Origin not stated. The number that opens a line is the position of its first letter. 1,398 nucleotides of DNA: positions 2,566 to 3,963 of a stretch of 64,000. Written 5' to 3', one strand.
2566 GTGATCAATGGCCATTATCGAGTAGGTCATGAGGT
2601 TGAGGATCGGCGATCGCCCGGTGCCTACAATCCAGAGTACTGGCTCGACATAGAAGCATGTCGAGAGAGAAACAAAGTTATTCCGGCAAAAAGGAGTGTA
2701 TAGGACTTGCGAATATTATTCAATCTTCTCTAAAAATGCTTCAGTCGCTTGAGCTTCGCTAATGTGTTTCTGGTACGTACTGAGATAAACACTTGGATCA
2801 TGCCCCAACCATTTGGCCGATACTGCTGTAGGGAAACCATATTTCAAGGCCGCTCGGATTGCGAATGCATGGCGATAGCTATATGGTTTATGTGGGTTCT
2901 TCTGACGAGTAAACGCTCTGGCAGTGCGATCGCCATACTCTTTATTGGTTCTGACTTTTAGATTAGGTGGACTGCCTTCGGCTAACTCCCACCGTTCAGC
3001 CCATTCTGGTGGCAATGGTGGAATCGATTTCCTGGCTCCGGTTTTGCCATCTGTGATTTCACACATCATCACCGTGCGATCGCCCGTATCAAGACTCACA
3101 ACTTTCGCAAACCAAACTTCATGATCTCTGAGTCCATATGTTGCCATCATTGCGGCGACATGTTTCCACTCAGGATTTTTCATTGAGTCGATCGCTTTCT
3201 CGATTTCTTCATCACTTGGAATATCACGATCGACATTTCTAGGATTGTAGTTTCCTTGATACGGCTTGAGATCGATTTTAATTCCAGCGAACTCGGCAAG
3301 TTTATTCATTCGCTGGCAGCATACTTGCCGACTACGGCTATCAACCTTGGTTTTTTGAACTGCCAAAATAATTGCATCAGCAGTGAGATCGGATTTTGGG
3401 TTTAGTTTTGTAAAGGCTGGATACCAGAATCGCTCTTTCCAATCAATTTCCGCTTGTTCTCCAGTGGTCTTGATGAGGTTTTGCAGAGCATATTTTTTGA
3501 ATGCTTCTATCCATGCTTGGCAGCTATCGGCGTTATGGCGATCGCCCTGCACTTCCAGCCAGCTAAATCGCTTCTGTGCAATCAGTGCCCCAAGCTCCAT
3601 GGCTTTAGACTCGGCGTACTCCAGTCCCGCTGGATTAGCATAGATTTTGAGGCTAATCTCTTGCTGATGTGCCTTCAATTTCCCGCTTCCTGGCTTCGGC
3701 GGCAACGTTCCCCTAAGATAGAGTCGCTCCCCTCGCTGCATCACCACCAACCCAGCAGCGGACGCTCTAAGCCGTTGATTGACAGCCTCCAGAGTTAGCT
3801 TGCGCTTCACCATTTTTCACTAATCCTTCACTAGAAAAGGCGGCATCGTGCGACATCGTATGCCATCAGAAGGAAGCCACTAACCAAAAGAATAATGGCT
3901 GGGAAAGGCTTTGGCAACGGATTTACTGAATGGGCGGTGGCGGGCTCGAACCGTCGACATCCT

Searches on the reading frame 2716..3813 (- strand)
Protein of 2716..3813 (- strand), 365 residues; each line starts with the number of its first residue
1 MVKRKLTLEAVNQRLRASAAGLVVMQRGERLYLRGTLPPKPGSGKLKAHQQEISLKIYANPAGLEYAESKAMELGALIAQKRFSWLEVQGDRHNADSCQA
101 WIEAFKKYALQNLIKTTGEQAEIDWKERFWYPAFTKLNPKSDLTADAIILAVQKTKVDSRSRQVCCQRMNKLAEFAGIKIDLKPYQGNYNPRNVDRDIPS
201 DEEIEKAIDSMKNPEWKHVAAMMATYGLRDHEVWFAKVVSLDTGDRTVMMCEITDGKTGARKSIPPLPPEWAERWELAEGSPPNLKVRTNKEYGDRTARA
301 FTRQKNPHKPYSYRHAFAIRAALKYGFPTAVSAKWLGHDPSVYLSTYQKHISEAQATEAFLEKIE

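Call 36: find_encoding_contigs(protein=window:2716-3813:-, flank=10000, max_places=2)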
Protein window:2716-3813:- (365 aa): 1 contig read that carries it; 1 place shown.
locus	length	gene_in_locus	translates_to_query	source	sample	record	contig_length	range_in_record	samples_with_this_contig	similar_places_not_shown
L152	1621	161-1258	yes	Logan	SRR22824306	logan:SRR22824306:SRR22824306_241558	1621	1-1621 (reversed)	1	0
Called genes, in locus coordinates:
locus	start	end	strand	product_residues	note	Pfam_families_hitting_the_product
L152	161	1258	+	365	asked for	PF27551:XisAC_N, PF27132:XisAC_2nd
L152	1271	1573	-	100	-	-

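Call 42: search_protein_families(library=pfam, proteins=[window:2716-3813:-], max_evalue=0.001)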
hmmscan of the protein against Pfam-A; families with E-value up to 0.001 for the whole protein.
window:2716-3813:- (365 aa): 0 families
